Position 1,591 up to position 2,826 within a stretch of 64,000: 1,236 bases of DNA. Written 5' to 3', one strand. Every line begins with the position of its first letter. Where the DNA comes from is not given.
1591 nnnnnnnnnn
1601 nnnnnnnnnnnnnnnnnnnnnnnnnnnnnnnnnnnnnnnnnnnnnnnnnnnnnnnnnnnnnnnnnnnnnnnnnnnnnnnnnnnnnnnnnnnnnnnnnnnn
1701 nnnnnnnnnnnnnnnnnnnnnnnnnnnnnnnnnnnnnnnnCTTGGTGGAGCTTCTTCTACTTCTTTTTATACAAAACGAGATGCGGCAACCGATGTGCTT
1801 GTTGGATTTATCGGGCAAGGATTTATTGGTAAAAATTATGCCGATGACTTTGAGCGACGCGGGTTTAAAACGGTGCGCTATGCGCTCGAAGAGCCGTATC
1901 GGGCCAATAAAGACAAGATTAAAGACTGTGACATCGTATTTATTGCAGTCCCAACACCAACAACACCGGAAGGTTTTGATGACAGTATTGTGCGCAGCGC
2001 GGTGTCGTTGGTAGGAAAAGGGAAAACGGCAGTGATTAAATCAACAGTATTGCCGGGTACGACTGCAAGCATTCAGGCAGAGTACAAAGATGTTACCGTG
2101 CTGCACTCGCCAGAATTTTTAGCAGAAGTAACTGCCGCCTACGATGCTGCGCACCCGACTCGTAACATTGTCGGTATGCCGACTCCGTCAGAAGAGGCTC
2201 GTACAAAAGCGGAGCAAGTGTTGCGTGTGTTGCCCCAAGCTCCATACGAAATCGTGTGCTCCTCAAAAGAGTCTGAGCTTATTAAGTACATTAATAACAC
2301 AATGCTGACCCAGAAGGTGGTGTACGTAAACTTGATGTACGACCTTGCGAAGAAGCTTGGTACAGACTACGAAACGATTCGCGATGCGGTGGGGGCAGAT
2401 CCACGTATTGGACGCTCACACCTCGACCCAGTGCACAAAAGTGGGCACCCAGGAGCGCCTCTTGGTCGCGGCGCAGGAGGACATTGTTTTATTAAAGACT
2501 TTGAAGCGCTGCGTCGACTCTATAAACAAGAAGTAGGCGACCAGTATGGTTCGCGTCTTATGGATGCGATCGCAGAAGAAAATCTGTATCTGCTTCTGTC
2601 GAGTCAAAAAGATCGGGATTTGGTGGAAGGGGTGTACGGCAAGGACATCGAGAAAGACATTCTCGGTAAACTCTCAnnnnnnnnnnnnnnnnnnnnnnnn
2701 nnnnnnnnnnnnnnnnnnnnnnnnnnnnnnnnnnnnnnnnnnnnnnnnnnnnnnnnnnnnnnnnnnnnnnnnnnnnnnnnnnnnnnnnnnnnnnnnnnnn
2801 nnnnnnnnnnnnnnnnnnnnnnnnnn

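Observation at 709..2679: In-frame fusion of a GT4 glycosyltransferase with a truncated UDP-sugar dehydrogenase module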

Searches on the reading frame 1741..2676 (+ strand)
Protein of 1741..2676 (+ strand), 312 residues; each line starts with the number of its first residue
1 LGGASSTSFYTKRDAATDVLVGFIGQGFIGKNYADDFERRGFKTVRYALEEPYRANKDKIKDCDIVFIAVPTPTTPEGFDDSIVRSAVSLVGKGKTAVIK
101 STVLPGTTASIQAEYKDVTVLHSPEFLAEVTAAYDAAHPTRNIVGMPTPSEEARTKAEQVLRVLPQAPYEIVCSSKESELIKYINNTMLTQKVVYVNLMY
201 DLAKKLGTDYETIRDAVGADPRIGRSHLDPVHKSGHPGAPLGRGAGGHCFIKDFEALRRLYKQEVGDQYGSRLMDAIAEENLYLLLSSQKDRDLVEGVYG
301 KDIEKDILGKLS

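Call 16: search_protein_representatives(protein=window:1741-2676:+)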
Query: 312 residues. Proteins with E-value up to 0.001 (for the whole library): 8732; up to 1e-10: 3348; up to 1e-30: 141. The best 150 are listed.
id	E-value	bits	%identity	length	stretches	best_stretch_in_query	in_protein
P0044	4.1e-113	394.2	61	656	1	16-304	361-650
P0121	1.6e-99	349.5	57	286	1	21-301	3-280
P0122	6.5e-98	344.2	60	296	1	20-301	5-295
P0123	5.3e-96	338.0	57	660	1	19-306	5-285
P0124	3.7e-95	335.2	56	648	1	19-303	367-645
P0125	2.4e-94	332.5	57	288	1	20-305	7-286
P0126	2.9e-94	332.3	56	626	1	17-303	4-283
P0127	3.2e-94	332.1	55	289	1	20-301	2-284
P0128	6.6e-87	308.1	52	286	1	17-305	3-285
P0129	7.3e-87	308.0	53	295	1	17-303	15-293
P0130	1.6e-85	303.5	52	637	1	21-304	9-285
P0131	1.9e-85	303.4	61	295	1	19-239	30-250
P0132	2.2e-80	286.7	52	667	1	21-301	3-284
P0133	2.6e-80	286.4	46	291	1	21-303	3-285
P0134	3.2e-80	286.1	51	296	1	19-302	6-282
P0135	8.3e-74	265.1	50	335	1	19-301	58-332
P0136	3.5e-73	263.0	49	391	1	11-301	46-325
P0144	9.1e-68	245.3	44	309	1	21-305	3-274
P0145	1.5e-67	244.5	45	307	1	15-302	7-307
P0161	6.8e-61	222.7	41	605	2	18-303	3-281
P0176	4.5e-50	187.2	40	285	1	21-303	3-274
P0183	1.9e-45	172.0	43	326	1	21-269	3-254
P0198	3.8e-40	154.6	39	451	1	20-260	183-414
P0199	4.1e-40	154.5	41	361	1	21-260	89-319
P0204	2.1e-39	152.1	40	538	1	20-263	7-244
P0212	2.6e-38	148.5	37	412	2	21-282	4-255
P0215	2.3e-37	145.4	41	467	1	24-263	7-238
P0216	2.7e-37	145.2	38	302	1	19-301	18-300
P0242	2.9e-32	128.7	38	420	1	23-260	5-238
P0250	1.6e-31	126.2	43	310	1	21-264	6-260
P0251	1.7e-31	126.2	36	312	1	17-306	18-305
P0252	2.2e-31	125.8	35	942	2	57-267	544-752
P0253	2.4e-31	125.7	39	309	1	21-279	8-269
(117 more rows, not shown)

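Call 17: search_protein_families(library=pfam, proteins=[P0123, P0126, P0130, P0132, P0161, P0252, P0204, P0215, P0198, P0136], max_evalue=0.001)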
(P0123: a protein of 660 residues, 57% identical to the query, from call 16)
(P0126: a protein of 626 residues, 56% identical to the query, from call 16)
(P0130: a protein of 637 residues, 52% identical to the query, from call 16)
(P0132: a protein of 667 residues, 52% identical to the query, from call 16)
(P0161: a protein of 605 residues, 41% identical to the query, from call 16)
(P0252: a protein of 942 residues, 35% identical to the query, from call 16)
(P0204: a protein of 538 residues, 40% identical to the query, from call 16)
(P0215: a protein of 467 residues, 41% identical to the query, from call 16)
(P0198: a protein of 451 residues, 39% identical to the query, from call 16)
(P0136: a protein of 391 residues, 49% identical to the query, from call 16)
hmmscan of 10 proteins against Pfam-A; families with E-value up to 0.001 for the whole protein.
P0123 (660 aa): 6 families
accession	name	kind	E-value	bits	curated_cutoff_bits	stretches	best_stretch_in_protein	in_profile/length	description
PF03721.20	UDPG_MGDP_dh_N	-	4.5e-14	52.9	27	1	44-139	72-182/187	UDP-glucose/GDP-mannose dehydrogenase family, NAD binding domain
PF13692.12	Glyco_trans_1_4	-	3.9e-13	50.3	27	1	474-613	3-140/142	Glycosyl transferases group 1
PF00984.24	UDPG_MGDP_dh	-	1.3e-12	48.1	25.4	1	163-260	2-92/94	UDP-glucose/GDP-mannose dehydrogenase family, central domain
PF00534.26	Glycos_transf_1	-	6.7e-12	45.7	26.4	1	471-624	14-166/172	Glycosyl transferases group 1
PF13524.12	Glyco_trans_1_2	-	2.8e-06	27.8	25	1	502-645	13-143/144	Glycosyl transferase-like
PF13439.12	Glyco_transf_4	-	0.00036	21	28.5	1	324-461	11-168/170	Glycosyltransferase Family 4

P0126 (626 aa): 7 families
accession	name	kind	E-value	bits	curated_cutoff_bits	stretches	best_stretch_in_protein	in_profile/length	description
PF07478.18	Dala_Dala_lig_C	-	3.5e-34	118.6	24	1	432-612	26-203/204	D-ala D-ala ligase C-terminus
PF01820.27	Dala_Dala_lig_N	-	6.5e-20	72.3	34.6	1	300-391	1-121/121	D-ala D-ala ligase N-terminus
PF00984.24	UDPG_MGDP_dh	-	1.7e-17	63.8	25.4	1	163-262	1-93/94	UDP-glucose/GDP-mannose dehydrogenase family, central domain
PF03721.20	UDPG_MGDP_dh_N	-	1.9e-15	57.3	27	1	44-137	71-179/187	UDP-glucose/GDP-mannose dehydrogenase family, NAD binding domain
PF02655.19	ATP-grasp_3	-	4e-10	40.5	23.2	1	427-583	18-155/160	ATP-grasp domain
PF02222.28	ATP-grasp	-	4.6e-05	23.6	27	1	409-511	3-100/179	ATP-grasp domain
PF03446.21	NAD_binding_2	-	0.00036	21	21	0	7-99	1-104/161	NAD binding domain of 6-phosphogluconate dehydrogenase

P0130 (637 aa): 5 families
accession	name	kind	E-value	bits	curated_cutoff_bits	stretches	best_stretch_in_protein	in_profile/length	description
PF00534.26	Glycos_transf_1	-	1.1e-22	80.9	26.4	1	455-603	14-158/172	Glycosyl transferases group 1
PF13692.12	Glyco_trans_1_4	-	9.9e-20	71.7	27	1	458-599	3-138/142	Glycosyl transferases group 1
PF03721.20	UDPG_MGDP_dh_N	-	1e-16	61.5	27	1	47-135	73-176/187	UDP-glucose/GDP-mannose dehydrogenase family, NAD binding domain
PF00984.24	UDPG_MGDP_dh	-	2.6e-10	40.7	25.4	1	165-254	2-87/94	UDP-glucose/GDP-mannose dehydrogenase family, central domain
PF03446.21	NAD_binding_2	-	0.00029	21.3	21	0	8-105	1-109/161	NAD binding domain of 6-phosphogluconate dehydrogenase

P0132 (667 aa): 2 families
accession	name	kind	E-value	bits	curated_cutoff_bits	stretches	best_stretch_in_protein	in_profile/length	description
PF03721.20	UDPG_MGDP_dh_N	-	5.2e-14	52.7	27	1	38-132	70-179/187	UDP-glucose/GDP-mannose dehydrogenase family, NAD binding domain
PF00984.24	UDPG_MGDP_dh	-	2.2e-13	50.6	25.4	1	159-245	2-77/94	UDP-glucose/GDP-mannose dehydrogenase family, central domain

P0161 (605 aa): 10 families
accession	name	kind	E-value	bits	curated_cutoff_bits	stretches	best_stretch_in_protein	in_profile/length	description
PF01370.27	Epimerase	-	2.7e-55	187.8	20.9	1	296-532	1-240/240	NAD dependent epimerase/dehydratase family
PF16363.11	GDP_Man_Dehyd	-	8e-51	173.9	27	1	297-595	1-332/332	GDP-mannose 4,6 dehydratase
PF01073.25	3Beta_HSD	-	4.7e-18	65.6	22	1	297-521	1-229/280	3-beta hydroxysteroid dehydrogenase/isomerase family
PF02719.21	Polysacc_synt_2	-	7.8e-15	55.3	20.2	1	296-562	1-264/293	Polysaccharide biosynthesis protein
PF04321.23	RmlD_sub_bind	-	1e-13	51.5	27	1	295-595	2-281/287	RmlD substrate binding domain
PF00984.24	UDPG_MGDP_dh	-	5.1e-11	43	25.4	1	163-240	2-76/94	UDP-glucose/GDP-mannose dehydrogenase family, central domain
PF07993.18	NAD_binding_4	-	5.6e-09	36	20.1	1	363-472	88-210/258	Male sterility protein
PF03721.20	UDPG_MGDP_dh_N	-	4.5e-08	33.3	27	1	43-138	71-181/187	UDP-glucose/GDP-mannose dehydrogenase family, NAD binding domain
PF13460.12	NAD_binding_10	-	1.7e-06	28.5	27.2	1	300-468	1-146/184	NAD(P)H-binding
PF00106.31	adh_short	-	1.3e-05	25.2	26.6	1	296-420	3-142/195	short chain dehydrogenase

P0252 (942 aa): 15 families
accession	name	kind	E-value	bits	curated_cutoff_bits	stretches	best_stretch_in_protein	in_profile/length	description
PF03721.20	UDPG_MGDP_dh_N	-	1e-99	332.1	27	2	477-654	2-182/187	UDP-glucose/GDP-mannose dehydrogenase family, NAD binding domain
PF03720.21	UDPG_MGDP_dh_C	-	1.9e-68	227.8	30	2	318-417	1-102/103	UDP-glucose/GDP-mannose dehydrogenase family, UDP binding domain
PF00984.24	UDPG_MGDP_dh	-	5.4e-68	225.6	25.4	2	203-295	1-93/94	UDP-glucose/GDP-mannose dehydrogenase family, central domain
PF07992.20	Pyr_redox_2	-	2.6e-11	43.9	26.1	1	445-508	106-175/291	Pyridine nucleotide-disulphide oxidoreductase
PF02558.23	ApbA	-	2.8e-10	40.4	22.2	1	478-557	1-74/150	Ketopantoate reductase PanE/ApbA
PF01210.29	NAD_Gly3P_dh_N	-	5e-10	40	23.1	0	477-617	1-126/158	NAD-dependent glycerol-3-phosphate dehydrogenase N-terminus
PF03807.23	F420_oxidored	-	6.5e-10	39.9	21.6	0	477-558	1-68/94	NADP oxidoreductase coenzyme F420-dependent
PF00070.33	Pyr_redox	-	1.5e-07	32.3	22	0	3-32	1-30/82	Pyridine nucleotide-disulphide oxidoreductase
PF02737.24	3HCDH_N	-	2.1e-07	31.4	22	0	477-553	1-82/180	3-hydroxyacyl-CoA dehydrogenase, NAD binding domain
PF13450.12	NAD_binding_8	-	8.4e-07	29.6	21.9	0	480-506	1-27/68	NAD(P)-binding Rossmann-like domain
PF01266.30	DAO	-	5.9e-06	26.5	27.9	0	478-506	2-30/353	FAD dependent oxidoreductase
PF01262.27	AlaDh_PNT_C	-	3e-05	24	23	0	471-510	24-63/214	Alanine dehydrogenase/PNT, C-terminal domain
PF02826.25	2-Hacid_dh_C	-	4.7e-05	23.3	25.1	0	459-510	19-71/178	D-isomer specific 2-hydroxyacid dehydrogenase, NAD binding domain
PF02254.24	TrkA_N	-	0.00019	22.2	23.8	0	478-511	1-34/116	TrkA-N domain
PF01494.25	FAD_binding_3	-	0.00024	20.9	22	0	3-36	3-36/349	FAD binding domain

P0204 (538 aa): 6 families
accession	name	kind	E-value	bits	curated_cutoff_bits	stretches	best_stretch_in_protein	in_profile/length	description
PF00535.33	Glycos_transf_2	-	3.7e-31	108.7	23.3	1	272-432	1-164/168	Glycosyl transferase family 2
PF00984.24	UDPG_MGDP_dh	-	2.2e-26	92.2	25.4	1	165-260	2-93/94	UDP-glucose/GDP-mannose dehydrogenase family, central domain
PF03721.20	UDPG_MGDP_dh_N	-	2.7e-19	69.9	27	1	47-143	72-181/187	UDP-glucose/GDP-mannose dehydrogenase family, NAD binding domain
PF10111.15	Glyco_tranf_2_2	-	3.7e-15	56.6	27.3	1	273-476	2-221/276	Glycosyltransferase like family 2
PF13641.12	Glyco_tranf_2_3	-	5.2e-14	53.3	27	1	271-390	3-126/230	Glycosyltransferase like family 2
PF13632.12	Glyco_trans_2_3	-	0.00033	21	27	1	351-515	1-138/198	Glycosyl transferase family group 2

P0215 (467 aa): 15 families
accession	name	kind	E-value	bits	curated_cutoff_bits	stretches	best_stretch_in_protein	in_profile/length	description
PF01370.27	Epimerase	-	3e-47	161.5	20.9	1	291-460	2-176/240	NAD dependent epimerase/dehydratase family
PF16363.11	GDP_Man_Dehyd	-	1.9e-35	123.3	27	1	291-464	1-191/332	GDP-mannose 4,6 dehydratase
PF00984.24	UDPG_MGDP_dh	-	6.9e-21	74.6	25.4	1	159-254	2-93/94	UDP-glucose/GDP-mannose dehydrogenase family, central domain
PF03721.20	UDPG_MGDP_dh_N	-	2.3e-20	73.4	27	1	42-136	74-180/187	UDP-glucose/GDP-mannose dehydrogenase family, NAD binding domain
PF01073.25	3Beta_HSD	-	4.4e-15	55.9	22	1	291-460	1-185/280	3-beta hydroxysteroid dehydrogenase/isomerase family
PF02719.21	Polysacc_synt_2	-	4.8e-12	46.1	20.2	1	291-399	2-125/293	Polysaccharide biosynthesis protein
PF13460.12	NAD_binding_10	-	6.4e-12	46.1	27.2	1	294-436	1-130/184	NAD(P)H-binding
PF05368.20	NmrA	-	2.6e-07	31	27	1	287-406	2-111/298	NmrA-like family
PF04321.23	RmlD_sub_bind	-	3.1e-07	30.2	27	1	291-458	4-153/287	RmlD substrate binding domain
PF07993.18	NAD_binding_4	-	7.5e-06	25.7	20.1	0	292-326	1-35/258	Male sterility protein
PF03807.23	F420_oxidored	-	4e-05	24.6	21.6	0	295-318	6-30/94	NADP oxidoreductase coenzyme F420-dependent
PF13450.12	NAD_binding_8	-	0.00024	21.8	21.9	0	295-319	3-27/68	NAD(P)-binding Rossmann-like domain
PF02737.24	3HCDH_N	-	0.00031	21.2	22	0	295-319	6-30/180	3-hydroxyacyl-CoA dehydrogenase, NAD binding domain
PF02254.24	TrkA_N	-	0.00069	20.4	23.8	0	295-343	5-53/116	TrkA-N domain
PF00106.31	adh_short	-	0.00087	19.3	26.6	0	290-346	3-65/195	short chain dehydrogenase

P0198 (451 aa): 3 families
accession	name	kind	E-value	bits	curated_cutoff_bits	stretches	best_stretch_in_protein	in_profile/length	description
PF01583.26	APS_kinase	-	1.3e-56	191.3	21.1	1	5-153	1-152/152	Adenylylsulphate kinase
PF00984.24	UDPG_MGDP_dh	-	1.6e-25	89.5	25.4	1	338-433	2-93/94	UDP-glucose/GDP-mannose dehydrogenase family, central domain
PF03721.20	UDPG_MGDP_dh_N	-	6.3e-21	75.2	27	1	220-316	72-181/187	UDP-glucose/GDP-mannose dehydrogenase family, NAD binding domain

P0136 (391 aa): 3 families
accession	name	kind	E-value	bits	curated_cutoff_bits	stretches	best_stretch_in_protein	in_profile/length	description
PF03721.20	UDPG_MGDP_dh_N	-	5.6e-19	68.9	27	1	91-187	71-182/187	UDP-glucose/GDP-mannose dehydrogenase family, NAD binding domain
PF00984.24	UDPG_MGDP_dh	-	5.8e-16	58.8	25.4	1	207-301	1-91/94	UDP-glucose/GDP-mannose dehydrogenase family, central domain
PF03446.21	NAD_binding_2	-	0.00062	20.2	21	0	56-149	2-107/161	NAD binding domain of 6-phosphogluconate dehydrogenase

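Call 29: search_protein_families(library=ncbifam, proteins=[P0161, P0215, P0126, P0132, P0204, P0121, P0133], max_evalue=0.00001)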
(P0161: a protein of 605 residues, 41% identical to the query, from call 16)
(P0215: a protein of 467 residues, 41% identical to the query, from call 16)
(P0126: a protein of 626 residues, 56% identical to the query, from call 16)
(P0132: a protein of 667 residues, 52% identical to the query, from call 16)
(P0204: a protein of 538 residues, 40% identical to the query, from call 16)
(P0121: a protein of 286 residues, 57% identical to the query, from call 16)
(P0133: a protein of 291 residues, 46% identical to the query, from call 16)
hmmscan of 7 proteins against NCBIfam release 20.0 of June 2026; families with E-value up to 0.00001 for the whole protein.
P0161 (605 aa): 33 families (the best 25 are shown)
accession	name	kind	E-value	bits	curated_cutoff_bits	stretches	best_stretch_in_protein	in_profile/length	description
TIGR01179.1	galE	equivalog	4.4e-52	176.9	262.3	1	295-602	1-328/332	UDP-glucose 4-epimerase GalE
TIGR01181.1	dTDP_gluc_dehyt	equivalog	7.8e-52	176.3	365.1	1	295-601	1-313/321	dTDP-glucose 4,6-dehydratase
TIGR02197.1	heptose_epim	equivalog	6.8e-38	130.6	274.6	1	296-600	1-314/316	ADP-glyceromanno-heptose 6-epimerase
NF011728.1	PRK15181.1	equivalog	1.8e-36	125.9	760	1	290-599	14-337/348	Vi polysaccharide biosynthesis UDP-N-acetylglucosaminuronic acid C-4 epimerase TviC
TIGR04180.1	EDH_00030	hypoth_equivalog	3.6e-35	121.5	475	1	296-586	1-296/297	NAD-dependent 4,6-dehydratase LegB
NF007490.0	PRK10084.1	subfamily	2.4e-32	112.3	649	1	295-599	2-334/361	dTDP-glucose 4,6-dehydratase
NF007956.0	PRK10675.1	subfamily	3.4e-30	105.3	394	1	295-601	2-331/338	UDP-glucose 4-epimerase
NF007582.0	PRK10217.1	equivalog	5e-29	101.5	698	1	295-599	3-331/355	dTDP-glucose 4,6-dehydratase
TIGR03026.1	NDP-sugDHase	subfamily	6.6e-24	84.4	189.8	1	43-259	71-293/413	nucleotide sugar dehydrogenase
TIGR02622.1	CDP_4_6_dhtase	equivalog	1.1e-20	74.1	278.45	1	295-423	6-137/352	CDP-glucose 4,6-dehydratase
NF047922.1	GDPFucSynFcl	equivalog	7.3e-19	68.3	500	1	339-599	33-301/308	GDP-L-fucose synthase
NF008360.0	PRK11150.1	equivalog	9.7e-19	67.7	452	1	296-542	2-246/310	ADP-glyceromanno-heptose 6-epimerase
TIGR03466.1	HpnA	hypoth_equivalog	2.9e-16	59.3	367.65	1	295-589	2-283/327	hopanoid-associated sugar epimerase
NF042422.1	oxyalk_red_OleD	equivalog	2.5e-14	53.4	580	1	295-521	2-215/329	2-alkyl-3-oxoalkanoate reductase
NF008872.0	PRK11908.1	equivalog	6.8e-14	51.6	294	1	295-602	3-338/349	bifunctional UDP-4-keto-pentose/UDP-xylose synthase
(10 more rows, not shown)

P0215 (467 aa): 29 families (the best 25 are shown)
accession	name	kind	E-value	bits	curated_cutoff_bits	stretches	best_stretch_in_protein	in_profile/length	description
TIGR03026.1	NDP-sugDHase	subfamily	3.8e-45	154.4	189.8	1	41-257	73-297/413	nucleotide sugar dehydrogenase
TIGR01179.1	galE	equivalog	1.7e-38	132.3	262.3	1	291-462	3-182/332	UDP-glucose 4-epimerase GalE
NF011728.1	PRK15181.1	equivalog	6.7e-34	117.4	760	1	285-467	13-206/348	Vi polysaccharide biosynthesis UDP-N-acetylglucosaminuronic acid C-4 epimerase TviC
NF041297.1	UDPGDh_AglM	equivalog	3.1e-27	95.6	670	1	37-255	67-299/429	UDP-glucose 6-dehydrogenase AglM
NF007956.0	PRK10675.1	subfamily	3.4e-26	92.2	394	1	290-459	3-183/338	UDP-glucose 4-epimerase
TIGR04180.1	EDH_00030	hypoth_equivalog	1.8e-25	89.6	475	1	291-460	2-179/297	NAD-dependent 4,6-dehydratase LegB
NF047673.2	TeichurnBiosyTuaD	equivalog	3.6e-23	82.4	700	1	40-255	73-292/439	UDP-glucose 6-dehydrogenase TuaD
NF011631.0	PRK15057.1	equivalog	4.4e-22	78.7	757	1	42-233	71-262/388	UDP-glucose 6-dehydrogenase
TIGR02197.1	heptose_epim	equivalog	6.5e-21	74.8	274.6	1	291-460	2-174/316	ADP-glyceromanno-heptose 6-epimerase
TIGR03466.1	HpnA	hypoth_equivalog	3.6e-19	68.8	367.65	1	290-441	3-156/327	hopanoid-associated sugar epimerase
TIGR01181.1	dTDP_gluc_dehyt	equivalog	2.1e-17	63.2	365.1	1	290-459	2-184/321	dTDP-glucose 4,6-dehydratase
NF042422.1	oxyalk_red_OleD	equivalog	1.1e-13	51.3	580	1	290-406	3-114/329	2-alkyl-3-oxoalkanoate reductase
NF004520.0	PRK05865.1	equivalog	5.8e-12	44.3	1509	1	289-459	2-131/854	sugar epimerase family protein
NF042423.1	oxyalk_red_Shew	equivalog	3e-11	43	580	1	288-460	9-178/331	2-alkyl-3-oxoalkanoate reductase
NF041293.1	G6PDh_Azf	equivalog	7.7e-11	41.9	400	1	291-419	6-132/252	NAD-dependent glucose-6-phosphate dehydrogenase Azf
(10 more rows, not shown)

P0126 (626 aa): 39 families (the best 25 are shown)
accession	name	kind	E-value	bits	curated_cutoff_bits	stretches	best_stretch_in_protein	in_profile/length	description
NF002378.0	PRK01372.1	subfamily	9.4e-74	247.9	243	1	296-616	4-302/305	D-alanine--D-alanine ligase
TIGR01205.1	D_ala_D_alaTIGR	subfamily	1.1e-66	225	245.65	1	300-615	1-317/318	D-alanine--D-alanine ligase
NF002528.0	PRK01966.1-4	subfamily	3.3e-65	220.3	262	2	355-617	95-360/366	D-alanine--D-alanine ligase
NF011170.0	PRK14572.1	equivalog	5.1e-59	200.1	489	1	359-613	88-343/351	D-alanyl-alanine synthetase A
NF011169.0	PRK14571.1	equivalog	6.8e-57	193.1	404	1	300-616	2-296/300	D-alanyl-alanine synthetase A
NF002527.0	PRK01966.1-3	equivalog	3.1e-55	187.7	310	1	299-616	3-329/332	D-alanine--D-alanine ligase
NF000091.3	D_ala_D_ser_VanG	exception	1.1e-51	175.7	495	1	357-615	91-343/344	D-alanine--D-serine ligase VanG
NF002526.0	PRK01966.1-2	equivalog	1e-47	162.8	449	1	354-616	88-348/362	D-alanine--D-alanine ligase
NF002525.0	PRK01966.1-1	equivalog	5e-47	160.6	457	1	353-616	92-351/364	D-alanine--D-alanine ligase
NF000207.3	D_ala_D_ser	equivalog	4.5e-41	141.1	520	1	347-615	77-339/342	D-alanine--D-serine ligase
TIGR03026.1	NDP-sugDHase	subfamily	3.3e-37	128.3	189.8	1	44-263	71-295/413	nucleotide sugar dehydrogenase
NF000206.1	D_ala_D_lac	equivalog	7e-36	123.9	550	1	357-616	88-341/342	D-alanine--(R)-lactate ligase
NF002529.0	PRK01966.1-5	equivalog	4.5e-35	121.2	472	1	353-615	79-336/348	D-alanine--D-alanine ligase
NF012217.1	D_ala_D_lac_VanA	exception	2e-31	109.5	775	1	354-615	85-340/343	D-alanine--(R)-lactate ligase VanA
NF012214.1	D_ala_D_ser_VanC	exception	1.6e-30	106.4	650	1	346-614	81-344/350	D-alanine--D-serine ligase VanC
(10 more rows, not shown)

P0132 (667 aa): 4 families
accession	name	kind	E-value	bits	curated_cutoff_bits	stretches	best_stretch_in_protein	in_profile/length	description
TIGR03026.1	NDP-sugDHase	subfamily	5.7e-31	107.7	189.8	1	39-246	70-279/413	nucleotide sugar dehydrogenase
NF041297.1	UDPGDh_AglM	equivalog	6.5e-19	68.2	670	1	39-240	69-277/429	UDP-glucose 6-dehydrogenase AglM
NF011631.0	PRK15057.1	equivalog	1.1e-17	64.2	757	1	41-237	70-259/388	UDP-glucose 6-dehydrogenase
NF047673.2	TeichurnBiosyTuaD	equivalog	2.1e-14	53.5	700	1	47-245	80-275/439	UDP-glucose 6-dehydrogenase TuaD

P0204 (538 aa): 21 families
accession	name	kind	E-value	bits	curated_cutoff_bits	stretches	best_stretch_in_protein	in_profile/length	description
TIGR03026.1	NDP-sugDHase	subfamily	2.7e-48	164.7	189.8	1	47-272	71-306/413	nucleotide sugar dehydrogenase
NF041297.1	UDPGDh_AglM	equivalog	7.2e-36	124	670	1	25-265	48-303/429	UDP-glucose 6-dehydrogenase AglM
NF047673.2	TeichurnBiosyTuaD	equivalog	3.9e-32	112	700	1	46-265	72-296/439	UDP-glucose 6-dehydrogenase TuaD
NF053739.1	GlytfEpsEBac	equivalog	5.5e-29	101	450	1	271-480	3-214/265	glycosyltransferase EpsE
NF011631.0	PRK15057.1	equivalog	1.9e-24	86.5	757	1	48-240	70-263/388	UDP-glucose 6-dehydrogenase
NF047683.1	TeichurnBiosyTuaG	equivalog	1.1e-23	84.2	400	1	269-401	6-139/252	teichuronic acid biosynthesis protein TuaG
NF050050.1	ProtGlycPglI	equivalog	1.8e-21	76.9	500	1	271-389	4-121/306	GalNAc(5)-diNAcBac-PP-undecaprenol beta-1,3-glucosyltransferase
NF007453.0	PRK10018.1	equivalog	2.7e-20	73.2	382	1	269-454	6-189/280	colanic acid biosynthesis glycosyltransferase WcaA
TIGR04017.1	WcaA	equivalog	1.8e-19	70.4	495.75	1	270-454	6-188/279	colanic acid biosynthesis glycosyltransferase WcaA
NF041875.1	EPS_EpsD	equivalog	9.1e-19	68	370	1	271-473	1-208/325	exopolysaccharide biosynthesis glycosyltransferase EpsD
NF040825.1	UDPMaNacDH_Arch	equivalog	9.1e-18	64.3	750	1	27-274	50-299/418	UDP-N-acetyl-D-mannosamine dehydrogenase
NF041394.1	GtaseAglG_Halo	equivalog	6.6e-16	58.4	440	1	271-448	3-184/304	glucosyl-dolichyl phosphate glucuronosyltransferase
TIGR03965.1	mycofact_glyco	equivalog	1.1e-15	57.5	280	1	270-458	75-267/467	mycofactocin biosynthesis glycosyltransferase MftF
TIGR04440.1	glyco_TIGR04440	domain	1.7e-14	54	70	1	271-411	2-144/215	TIGR00180 family glycosyltransferase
TIGR03937.1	PgaC_IcaA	equivalog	8.4e-14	51.3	422.3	1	254-389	29-165/407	poly-beta-1,6-N-acetyl-D-glucosamine synthase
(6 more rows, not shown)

P0121 (286 aa): 5 families
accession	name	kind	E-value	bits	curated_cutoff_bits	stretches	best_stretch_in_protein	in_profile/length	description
TIGR03026.1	NDP-sugDHase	subfamily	3.5e-40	138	189.8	1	39-260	71-293/413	nucleotide sugar dehydrogenase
NF041297.1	UDPGDh_AglM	equivalog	2.6e-28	99.1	670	1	39-241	69-281/429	UDP-glucose 6-dehydrogenase AglM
NF047673.2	TeichurnBiosyTuaD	equivalog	1.9e-21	76.8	700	1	40-239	73-272/439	UDP-glucose 6-dehydrogenase TuaD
NF011631.0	PRK15057.1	equivalog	7.9e-20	71.3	757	1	39-253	68-277/388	UDP-glucose 6-dehydrogenase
NF040825.1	UDPMaNacDH_Arch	equivalog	1.6e-07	30.6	750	1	38-232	69-262/418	UDP-N-acetyl-D-mannosamine dehydrogenase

P0133 (291 aa): 5 families
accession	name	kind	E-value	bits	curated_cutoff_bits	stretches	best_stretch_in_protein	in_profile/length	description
TIGR03026.1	NDP-sugDHase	subfamily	1e-29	103.5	189.8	1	40-265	72-295/413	nucleotide sugar dehydrogenase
NF041297.1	UDPGDh_AglM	equivalog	1.8e-17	63.4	670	1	39-255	69-292/429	UDP-glucose 6-dehydrogenase AglM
NF047673.2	TeichurnBiosyTuaD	equivalog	2.3e-11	43.5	700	1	40-280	73-308/439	UDP-glucose 6-dehydrogenase TuaD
NF011631.0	PRK15057.1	equivalog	8.4e-09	35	757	1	40-245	69-267/388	UDP-glucose 6-dehydrogenase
NF040825.1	UDPMaNacDH_Arch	equivalog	6.9e-08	31.7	750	0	38-242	69-269/418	UDP-N-acetyl-D-mannosamine dehydrogenase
